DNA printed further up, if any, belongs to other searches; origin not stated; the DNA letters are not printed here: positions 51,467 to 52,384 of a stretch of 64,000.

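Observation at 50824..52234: Doc/Fic toxin at the end of a three-gene overlapping operon with no recognisable Phd antitoxin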

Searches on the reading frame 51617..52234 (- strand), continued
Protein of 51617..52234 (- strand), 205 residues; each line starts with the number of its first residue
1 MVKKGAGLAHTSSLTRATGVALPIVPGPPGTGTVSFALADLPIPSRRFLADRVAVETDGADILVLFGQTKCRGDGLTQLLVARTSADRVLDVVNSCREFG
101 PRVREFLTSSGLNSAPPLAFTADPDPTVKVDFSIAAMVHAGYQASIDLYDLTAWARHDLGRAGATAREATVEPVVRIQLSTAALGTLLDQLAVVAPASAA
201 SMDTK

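Call 95: fold_search(model_id=the predicted structure, library=viral)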
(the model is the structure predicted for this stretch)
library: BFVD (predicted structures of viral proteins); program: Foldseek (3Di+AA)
matches with E <= 10: 552; with E <= 0.001: 0
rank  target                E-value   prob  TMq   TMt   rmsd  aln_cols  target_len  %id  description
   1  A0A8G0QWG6            1.6e-02  0.15  0.14  0.07  13.7       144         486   13  (no name in the UniProt tables at hand)
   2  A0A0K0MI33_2          4.6e-02  0.07  0.13  0.04  14.3       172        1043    9  RNA-directed RNA polymerase L [Hunter Island virus]
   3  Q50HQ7                1.2e-01  0.08  0.14  0.09  12.8       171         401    8  Uncharacterized protein pc1 (Fragment) [Maize stripe virus]
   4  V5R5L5                1.4e-01  0.09  0.16  0.14  27.6       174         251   14  (no name in the UniProt tables at hand)
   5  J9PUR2                2.0e-01  0.20  0.25  0.38  13.5       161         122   14  Uncharacterized protein [Bacillus phage BPS13]
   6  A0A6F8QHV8            2.0e-01  0.05  0.15  0.09  18.2       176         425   10  Putative virion glycoprotein N-terminal domain-containing protein [Barley aphid RNA virus 1]
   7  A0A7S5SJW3            2.4e-01  0.14  0.19  0.21  13.9       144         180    9  (no name in the UniProt tables at hand)
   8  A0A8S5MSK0            2.4e-01  0.10  0.17  0.22  17.3       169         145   12  Uncharacterized protein [Siphoviridae sp. ctT3f41]
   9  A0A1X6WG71            2.7e-01  0.57  0.33  0.49   9.1       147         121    5  (no name in the UniProt tables at hand)
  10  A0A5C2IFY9            2.7e-01  0.08  0.22  0.22   9.9       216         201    7  (no name in the UniProt tables at hand)
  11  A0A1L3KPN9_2          3.2e-01  0.03  0.16  0.03  25.8       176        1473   10  RNA-dependent RNA polymerase [Wenling crustacean virus 8]
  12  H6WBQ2                3.9e-01  0.38  0.23  0.56   5.5        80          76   19  Uncharacterized protein [Rhodobacter phage RcapNL]
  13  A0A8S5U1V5            3.9e-01  0.14  0.16  0.28   8.5        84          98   17  Uncharacterized protein [Siphoviridae sp. ctdHi7]
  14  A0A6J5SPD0            4.1e-01  0.05  0.09  0.13  15.4        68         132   16  Tail completion protein [uncultured Caudovirales phage]
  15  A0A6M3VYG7            4.4e-01  0.06  0.18  0.21  14.0       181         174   11  Uncharacterized protein [Saccharolobus solfataricus rod-shaped virus 1]
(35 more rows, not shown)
